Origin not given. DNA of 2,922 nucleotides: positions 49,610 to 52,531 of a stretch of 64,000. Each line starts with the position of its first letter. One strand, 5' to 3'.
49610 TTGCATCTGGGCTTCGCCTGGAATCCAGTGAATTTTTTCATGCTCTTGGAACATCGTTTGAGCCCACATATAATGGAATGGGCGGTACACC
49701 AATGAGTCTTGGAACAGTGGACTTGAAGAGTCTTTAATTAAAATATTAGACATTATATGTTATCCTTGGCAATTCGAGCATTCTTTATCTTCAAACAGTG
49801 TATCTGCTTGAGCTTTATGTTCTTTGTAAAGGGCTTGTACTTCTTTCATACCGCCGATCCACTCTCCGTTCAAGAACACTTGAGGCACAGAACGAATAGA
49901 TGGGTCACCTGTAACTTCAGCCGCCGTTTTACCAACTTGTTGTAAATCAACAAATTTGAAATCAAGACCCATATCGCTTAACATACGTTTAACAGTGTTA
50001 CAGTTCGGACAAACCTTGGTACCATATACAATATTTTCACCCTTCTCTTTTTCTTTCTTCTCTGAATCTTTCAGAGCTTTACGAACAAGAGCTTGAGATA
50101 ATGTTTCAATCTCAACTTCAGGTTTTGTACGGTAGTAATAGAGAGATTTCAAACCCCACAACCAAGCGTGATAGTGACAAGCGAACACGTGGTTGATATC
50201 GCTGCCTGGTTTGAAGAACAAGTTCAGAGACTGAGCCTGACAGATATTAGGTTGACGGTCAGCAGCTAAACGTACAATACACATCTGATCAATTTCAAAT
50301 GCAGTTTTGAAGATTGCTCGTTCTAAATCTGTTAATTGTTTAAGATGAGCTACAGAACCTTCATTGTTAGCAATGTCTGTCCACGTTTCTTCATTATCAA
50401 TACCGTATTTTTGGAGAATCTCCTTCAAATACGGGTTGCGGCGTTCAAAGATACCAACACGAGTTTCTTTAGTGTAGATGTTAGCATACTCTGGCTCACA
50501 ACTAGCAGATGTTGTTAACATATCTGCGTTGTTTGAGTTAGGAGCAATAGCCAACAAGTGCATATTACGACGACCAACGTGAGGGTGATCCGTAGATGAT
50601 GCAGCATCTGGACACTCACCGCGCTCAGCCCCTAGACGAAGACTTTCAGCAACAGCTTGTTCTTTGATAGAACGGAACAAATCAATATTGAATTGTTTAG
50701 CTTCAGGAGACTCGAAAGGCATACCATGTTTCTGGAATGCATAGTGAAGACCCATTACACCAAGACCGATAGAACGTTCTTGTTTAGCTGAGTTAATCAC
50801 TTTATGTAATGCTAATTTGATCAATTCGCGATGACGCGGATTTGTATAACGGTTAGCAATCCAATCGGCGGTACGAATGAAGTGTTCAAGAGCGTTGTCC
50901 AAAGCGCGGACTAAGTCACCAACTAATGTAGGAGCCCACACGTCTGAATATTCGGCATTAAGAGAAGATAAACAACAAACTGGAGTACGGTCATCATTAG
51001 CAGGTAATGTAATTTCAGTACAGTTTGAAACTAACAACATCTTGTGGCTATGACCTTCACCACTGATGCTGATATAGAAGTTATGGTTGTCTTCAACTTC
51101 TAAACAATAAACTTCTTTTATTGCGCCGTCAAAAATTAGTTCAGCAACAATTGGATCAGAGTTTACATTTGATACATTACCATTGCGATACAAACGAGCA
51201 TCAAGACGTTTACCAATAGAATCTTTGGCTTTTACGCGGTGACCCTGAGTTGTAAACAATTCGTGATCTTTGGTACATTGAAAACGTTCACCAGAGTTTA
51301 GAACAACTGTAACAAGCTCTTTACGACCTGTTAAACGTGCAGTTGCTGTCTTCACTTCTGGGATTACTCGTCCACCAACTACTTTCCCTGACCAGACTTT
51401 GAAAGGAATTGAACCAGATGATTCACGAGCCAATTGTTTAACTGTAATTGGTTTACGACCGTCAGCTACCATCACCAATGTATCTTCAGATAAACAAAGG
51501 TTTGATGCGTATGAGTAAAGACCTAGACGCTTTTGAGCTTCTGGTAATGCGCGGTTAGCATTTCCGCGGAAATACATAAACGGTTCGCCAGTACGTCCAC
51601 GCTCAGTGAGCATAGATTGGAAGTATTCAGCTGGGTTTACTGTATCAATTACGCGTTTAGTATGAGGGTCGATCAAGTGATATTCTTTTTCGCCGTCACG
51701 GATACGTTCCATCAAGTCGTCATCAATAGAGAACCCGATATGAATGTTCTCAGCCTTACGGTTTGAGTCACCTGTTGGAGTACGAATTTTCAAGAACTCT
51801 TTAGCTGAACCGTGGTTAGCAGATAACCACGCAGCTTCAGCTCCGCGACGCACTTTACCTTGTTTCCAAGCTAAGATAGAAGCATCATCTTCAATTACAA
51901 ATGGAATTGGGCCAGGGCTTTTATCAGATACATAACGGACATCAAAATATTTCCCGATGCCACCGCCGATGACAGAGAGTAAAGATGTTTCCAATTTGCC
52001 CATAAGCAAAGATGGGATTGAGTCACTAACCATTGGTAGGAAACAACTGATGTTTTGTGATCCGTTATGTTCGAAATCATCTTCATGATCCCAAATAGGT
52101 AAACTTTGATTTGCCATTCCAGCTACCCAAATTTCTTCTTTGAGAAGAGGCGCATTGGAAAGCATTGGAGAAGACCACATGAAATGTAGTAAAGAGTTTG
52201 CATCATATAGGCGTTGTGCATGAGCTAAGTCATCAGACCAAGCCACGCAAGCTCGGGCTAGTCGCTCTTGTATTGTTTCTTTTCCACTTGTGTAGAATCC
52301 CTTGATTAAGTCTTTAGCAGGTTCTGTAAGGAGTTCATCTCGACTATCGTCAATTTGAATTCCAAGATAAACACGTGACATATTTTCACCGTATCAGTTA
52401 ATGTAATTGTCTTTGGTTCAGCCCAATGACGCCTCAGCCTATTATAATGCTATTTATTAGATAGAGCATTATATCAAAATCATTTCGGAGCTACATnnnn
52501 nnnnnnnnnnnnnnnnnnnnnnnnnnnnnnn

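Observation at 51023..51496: Mini-intein interrupting NrdA immediately before the catalytic cysteine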

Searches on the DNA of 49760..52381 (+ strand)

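Call 5: search_dna_similar(query=window:49760-52381:+, collection=phages, mode=near, max_rows=25)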
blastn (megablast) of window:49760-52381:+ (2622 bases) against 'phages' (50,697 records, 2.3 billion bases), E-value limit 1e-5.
Records with a match: 1; places in all: 1; records where one place covers at least 80% of the query: 1.
Best place of each record, by identity: 60-80% 1.
By first word of the organism name: Acinetobacter 1.
By host as written in the record: Acinetobacter halotolerans 1.
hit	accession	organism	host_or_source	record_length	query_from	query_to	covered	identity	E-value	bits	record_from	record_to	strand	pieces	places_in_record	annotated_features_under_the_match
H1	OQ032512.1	Acinetobacter phage nACB2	Acinetobacter halotolerans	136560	1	2622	100%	75.6%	0e+0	1258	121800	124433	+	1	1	ribonucleotide reductase of class Ia (aerobic), alpha subunit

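Call 7: get_annotated_region(hit=H1, flank=5000)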
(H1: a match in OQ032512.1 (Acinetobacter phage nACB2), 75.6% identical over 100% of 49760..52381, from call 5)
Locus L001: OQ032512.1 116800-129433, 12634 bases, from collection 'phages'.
description: Acinetobacter phage nACB2, complete genome.
organism: Acinetobacter phage nACB2 (NCBI taxid 3015925)
taxonomy: Viruses; Duplodnaviria; Heunggongvirae; Uroviricota; Caudoviricetes; Ackermannviridae
host: Acinetobacter halotolerans; source: -; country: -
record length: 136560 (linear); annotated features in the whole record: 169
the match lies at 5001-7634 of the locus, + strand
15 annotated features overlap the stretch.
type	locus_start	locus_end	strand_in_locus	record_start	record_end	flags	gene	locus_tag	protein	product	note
CDS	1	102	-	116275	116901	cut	-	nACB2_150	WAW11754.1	hypothetical protein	-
CDS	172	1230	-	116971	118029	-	-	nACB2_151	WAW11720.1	ssDNA-binding protein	-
CDS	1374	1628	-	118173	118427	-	-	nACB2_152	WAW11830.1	hypothetical protein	-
CDS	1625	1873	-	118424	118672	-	-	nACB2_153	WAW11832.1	hypothetical protein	-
CDS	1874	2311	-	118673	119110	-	-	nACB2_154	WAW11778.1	hypothetical protein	-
CDS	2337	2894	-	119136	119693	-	-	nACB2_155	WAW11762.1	hypothetical protein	-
CDS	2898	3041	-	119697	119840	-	-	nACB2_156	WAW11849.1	hypothetical protein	-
CDS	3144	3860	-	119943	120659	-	-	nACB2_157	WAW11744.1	hypothetical protein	-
CDS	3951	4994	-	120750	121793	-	-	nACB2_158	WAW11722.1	ribonucleotide reductase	-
CDS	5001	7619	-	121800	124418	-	-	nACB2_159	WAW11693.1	ribonucleotide reductase of class Ia (aerobic), alpha subunit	-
CDS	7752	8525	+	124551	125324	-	-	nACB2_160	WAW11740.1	baseplate hub subunit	-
CDS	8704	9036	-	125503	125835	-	-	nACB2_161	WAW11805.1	hypothetical protein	-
CDS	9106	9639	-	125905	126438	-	-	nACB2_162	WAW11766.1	hypothetical protein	-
CDS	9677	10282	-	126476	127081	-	-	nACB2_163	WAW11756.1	peptidase containing protein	peptidase containing protein CDS; metallopeptidase CDS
CDS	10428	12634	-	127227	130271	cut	-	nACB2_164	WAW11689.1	tailspike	-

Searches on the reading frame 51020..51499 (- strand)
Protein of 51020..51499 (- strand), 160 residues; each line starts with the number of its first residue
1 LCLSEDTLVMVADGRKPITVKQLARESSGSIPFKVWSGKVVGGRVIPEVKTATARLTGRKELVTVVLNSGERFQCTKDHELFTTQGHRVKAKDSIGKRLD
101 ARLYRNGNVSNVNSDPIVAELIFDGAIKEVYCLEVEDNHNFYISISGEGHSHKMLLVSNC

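Call 4: search_protein_families(library=pfam, proteins=[window:51023-51499:-], max_evalue=1)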
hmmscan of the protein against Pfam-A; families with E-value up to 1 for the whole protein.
window:51023-51499:- (159 aa): 2 families
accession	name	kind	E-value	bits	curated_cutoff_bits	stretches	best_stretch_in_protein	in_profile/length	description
PF14890.11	Intein_splicing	-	2e-07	31.4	35.8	1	51-142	39-147/155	Intein splicing domain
PF21028.2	DUF1285_C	-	0.12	13.1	29.3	1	57-106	12-64/95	Protein of unknown function (DUF1285), C-terminal domain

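Call 6: search_solved_structures(query=window:51023-51499:-, max_evalue=10, show_alignments=3)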
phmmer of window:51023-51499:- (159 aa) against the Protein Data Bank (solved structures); distinct sequences matched with E-value up to 10: 15.
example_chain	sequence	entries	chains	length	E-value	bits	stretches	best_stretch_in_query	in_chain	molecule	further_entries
4o1r_A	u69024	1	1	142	0.00013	25.2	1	3-142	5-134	Replicative DNA helicase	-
7qil_A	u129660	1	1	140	0.0013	22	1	57-144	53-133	DnaE intein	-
2keq_A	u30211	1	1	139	0.0042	20.3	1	58-143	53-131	DNA polymerase III alpha subunit, Nucleic acid binding OB-fold tRNA/helicase-type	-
4kl5_A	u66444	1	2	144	0.0045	20.2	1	58-143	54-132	DNA polymerase III, alpha subunit, Nucleic acid binding, OB-fold, tRNA/helicase-type chime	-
1mi8_A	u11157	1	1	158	0.024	17.8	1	3-142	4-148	DnaB intein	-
6frg_A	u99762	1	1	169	0.089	16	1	3-93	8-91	Replicative DNA helicase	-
4qfq_A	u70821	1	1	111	0.1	15.8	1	58-111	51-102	DNA polymerase III, alpha subunit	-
6frh_A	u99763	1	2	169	0.11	15.7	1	3-93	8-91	Replicative DNA helicase,Replicative DNA helicase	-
5ol7_A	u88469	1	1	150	0.11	15.6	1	58-101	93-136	DNA-directed DNA polymerase,DNA-directed DNA polymerase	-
5ol6_A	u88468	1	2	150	0.12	15.6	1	58-101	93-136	Nucleic acid binding, OB-fold, tRNA/helicase-type,DNA-directed DNA polymerase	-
4lx3_A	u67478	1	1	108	0.16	15.2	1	57-101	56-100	DNA polymerase III, alpha subunit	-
5wvw_A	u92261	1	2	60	1.5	12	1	12-43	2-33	Chromatin protein Cren7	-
4r55_A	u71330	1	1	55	1.6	11.9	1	12-41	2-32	Chromatin protein Cren7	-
22bu_F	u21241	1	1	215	2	11.6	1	77-118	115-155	TIGR02646 family protein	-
22bv_F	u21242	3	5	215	2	11.6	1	77-118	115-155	TIGR02646 family protein | PtuB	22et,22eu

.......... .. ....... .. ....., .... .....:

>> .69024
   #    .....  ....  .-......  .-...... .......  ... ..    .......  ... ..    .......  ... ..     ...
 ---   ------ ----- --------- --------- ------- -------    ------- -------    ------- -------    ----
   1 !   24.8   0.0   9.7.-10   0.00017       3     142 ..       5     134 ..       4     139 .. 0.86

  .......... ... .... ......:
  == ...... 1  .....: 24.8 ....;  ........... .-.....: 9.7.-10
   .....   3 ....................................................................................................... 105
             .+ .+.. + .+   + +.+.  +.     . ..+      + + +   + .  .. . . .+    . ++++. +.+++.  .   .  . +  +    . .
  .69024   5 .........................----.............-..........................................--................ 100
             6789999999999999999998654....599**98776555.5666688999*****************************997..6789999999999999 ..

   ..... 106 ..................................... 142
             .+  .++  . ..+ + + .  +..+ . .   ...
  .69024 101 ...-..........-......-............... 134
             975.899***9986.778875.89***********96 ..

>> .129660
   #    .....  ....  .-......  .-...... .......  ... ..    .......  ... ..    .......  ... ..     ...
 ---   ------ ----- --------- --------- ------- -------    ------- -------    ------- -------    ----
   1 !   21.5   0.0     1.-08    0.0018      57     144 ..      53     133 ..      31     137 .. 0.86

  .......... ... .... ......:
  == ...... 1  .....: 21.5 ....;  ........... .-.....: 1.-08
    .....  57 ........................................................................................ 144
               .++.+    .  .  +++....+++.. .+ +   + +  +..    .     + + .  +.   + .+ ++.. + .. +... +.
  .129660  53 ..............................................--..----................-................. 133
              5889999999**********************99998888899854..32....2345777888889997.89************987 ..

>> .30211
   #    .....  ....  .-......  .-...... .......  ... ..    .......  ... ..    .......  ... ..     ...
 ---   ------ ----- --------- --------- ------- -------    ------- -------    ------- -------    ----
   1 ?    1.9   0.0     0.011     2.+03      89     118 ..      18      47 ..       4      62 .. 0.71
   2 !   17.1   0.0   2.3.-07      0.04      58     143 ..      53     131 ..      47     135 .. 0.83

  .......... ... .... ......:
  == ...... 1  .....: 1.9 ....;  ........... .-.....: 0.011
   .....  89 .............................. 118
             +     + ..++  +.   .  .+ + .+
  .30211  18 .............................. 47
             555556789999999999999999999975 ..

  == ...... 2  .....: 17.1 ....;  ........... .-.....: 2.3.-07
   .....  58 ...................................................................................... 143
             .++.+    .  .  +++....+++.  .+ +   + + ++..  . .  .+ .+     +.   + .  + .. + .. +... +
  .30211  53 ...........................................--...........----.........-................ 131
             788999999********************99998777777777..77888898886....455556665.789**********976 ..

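Call 8: find_homologous_proteins(query=window:51023-51499:-, max_evalue=0.001)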
Query window:51023-51499:-: 26 candidates shared short words with the query, none scored E <= 0.001.

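Call 37: predict_structure(alignment_id=A2)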
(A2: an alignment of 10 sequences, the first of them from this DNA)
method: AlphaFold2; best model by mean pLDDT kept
length: 159 residues; sequences in the alignment: 10
mean_pLDDT: 92.9   pTM: 0.87
mean pLDDT of the five models: 92.9, 92.4, 91.6, 91.6, 91.6
residues with pLDDT >= 90: 125; 70-90: 34; 50-70: 0; < 50: 0
segments of 3 or more residues with pLDDT < 50: none
pLDDT, mean of each block of 10 residues (from residue 1): 95 93 91 93 90 95 96 96 93 96 89 90 93 93 90 93
secondary structure, 60 per line:
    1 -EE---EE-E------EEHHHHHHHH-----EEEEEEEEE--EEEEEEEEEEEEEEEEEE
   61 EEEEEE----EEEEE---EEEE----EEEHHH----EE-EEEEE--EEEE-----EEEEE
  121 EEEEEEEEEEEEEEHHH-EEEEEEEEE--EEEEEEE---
elements in order: H19-26 E32-40 E43-66 E71-75 E79-82 E87-89 E100-104 E107-110 E116-134 E139-147 E150-156

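Call 39: search_protein_representatives(alignment_id=A2)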
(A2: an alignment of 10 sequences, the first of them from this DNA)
Query: 10 sequences, 160 profile positions. Proteins with E-value up to 0.001 (for the whole library): 6220; up to 1e-10: 1882; up to 1e-30: 154. The best 150 are listed.
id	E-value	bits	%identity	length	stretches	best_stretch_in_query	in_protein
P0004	9.9e-114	392.8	-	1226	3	1-160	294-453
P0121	3.2e-74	264.4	-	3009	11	1-149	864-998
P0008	1.4e-70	252.5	-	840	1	1-160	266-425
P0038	4.9e-60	218.3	-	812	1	1-160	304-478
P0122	2.8e-59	215.8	-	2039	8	1-93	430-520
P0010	1.8e-54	200.2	-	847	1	1-160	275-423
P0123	3.6e-53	195.9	-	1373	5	1-143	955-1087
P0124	1.1e-52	194.4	-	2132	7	1-106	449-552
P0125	1.3e-50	187.7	-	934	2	1-109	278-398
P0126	1.7e-50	187.3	-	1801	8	1-145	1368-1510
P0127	1.9e-50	187.1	-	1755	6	1-101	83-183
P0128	2.2e-50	186.9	-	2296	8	1-104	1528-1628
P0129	2.4e-50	186.8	-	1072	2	1-160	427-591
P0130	8.5e-50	185.0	-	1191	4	1-148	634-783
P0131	1.9e-49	183.9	-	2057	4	1-159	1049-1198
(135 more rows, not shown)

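Call 41: fold_search(model_id=the predicted structure, library=pdb)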
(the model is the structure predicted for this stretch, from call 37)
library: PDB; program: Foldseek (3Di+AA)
matches with E <= 10: 504; with E <= 0.001: 60
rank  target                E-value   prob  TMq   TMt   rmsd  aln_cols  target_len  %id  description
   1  4o1r                  1.0e-07  1.00  0.74  0.82   2.9       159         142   24  Crystal structure of NpuDnaB intein (released 2014-03-19)
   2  6frg                  1.3e-07  1.00  0.73  0.73   3.6       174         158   21  Crystal structure of G-1F mutant of Ssp DnaB Mini-Intein variant M86 (released 2019-01-30)
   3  6fre                  2.1e-07  1.00  0.71  0.73   4.0       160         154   18  Crystal structure of G-1F/H73A mutant of Ssp DnaB Mini-Intein variant M86 (released 2019-01-30)
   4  6frh_B                2.5e-07  1.00  0.71  0.75   4.6       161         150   19  Crystal structure of Ssp DnaB Mini-Intein variant M86 (released 2019-01-30)
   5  1mi8                  2.6e-07  1.00  0.71  0.80   3.1       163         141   20  2.0 Angstrom crystal structure of a DnaB intein from Synechocystis sp. PCC 6803 (released 2003-08-19)
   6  1zde                  2.7e-07  1.00  0.72  0.72   3.7       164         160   18  1.95 Angstrom Crystal Structure of a dnaE Intein Precursor from Synechocystis Sp. Pcc 6803 (released 2006-01-24)
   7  4kl5_A                3.2e-07  1.00  0.73  0.83   3.2       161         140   19  Crystal structure of NpuDnaE intein (released 2013-09-04)
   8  4gig                  4.6e-07  1.00  0.68  0.67   3.9       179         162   16  crystal structure of T69A mutant of trapped Dnae intein precursor (released 2013-03-06)
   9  2in9                  5.1e-07  1.00  0.75  0.85   2.6       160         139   18  crystal structure of Mtu recA intein, splicing domain (released 2007-05-01)
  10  6frh_A                5.6e-07  1.00  0.72  0.72   3.9       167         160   18  Crystal structure of Ssp DnaB Mini-Intein variant M86 (released 2019-01-30)
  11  5i0a                  5.9e-07  1.00  0.72  0.79   3.1       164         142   17  RecA mini intein in complex with cisplatin (released 2016-09-21)
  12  3ifj_A                6.2e-07  1.00  0.71  0.81   3.1       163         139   18  Crystal structure of Mtu recA intein, splicing domain (released 2009-10-06)
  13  4kl5_B                7.2e-07  1.00  0.72  0.80   3.6       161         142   20  Crystal structure of NpuDnaE intein (released 2013-09-04)
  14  6rpq                  8.0e-07  1.00  0.68  0.46   4.1       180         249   18  Crystal structure of PhoCDC21-1 intein (released 2019-08-14)
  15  2in8                  1.2e-06  1.00  0.76  0.86   2.5       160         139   17  crystal structure of Mtu recA intein, splicing domain (released 2007-05-01)
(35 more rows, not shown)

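Call 70: search_protein_families(library=ncbifam, proteins=[window:51020-51499:-], max_evalue=0.1)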
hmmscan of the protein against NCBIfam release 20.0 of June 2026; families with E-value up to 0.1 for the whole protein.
window:51020-51499:- (160 aa): 7 families
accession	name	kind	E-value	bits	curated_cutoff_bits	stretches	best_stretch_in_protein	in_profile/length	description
TIGR01445.1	intein_Nterm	domain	9.8e-10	39.3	24.5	1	2-83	1-83/83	intein N-terminal splicing region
NF052663.1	RtcB_rel_intein2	exception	4.9e-09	35.6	1050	1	2-92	78-162/626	intein-containing RctB family protein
NF005852.0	PRK07773.1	equivalog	1.8e-06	26.5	780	1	2-101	398-492/886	replicative DNA helicase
TIGR01443.1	intein_Cterm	domain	7.8e-05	22.8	15.6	1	129-143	1-15/24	intein C-terminal splicing region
NF011302.0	PRK14714.1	equivalog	0.00053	17.6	1791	1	44-143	992-1093/1350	DNA-directed DNA polymerase II large subunit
NF038136.1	rSAM_Rv_intein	exception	0.0012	17.8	700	1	2-119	76-186/574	intein-containing Rv2578c family radical SAM protein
NF007079.0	PRK09532.1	equivalog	0.035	12.3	1525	1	2-100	775-867/876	DNA polymerase III subunit alpha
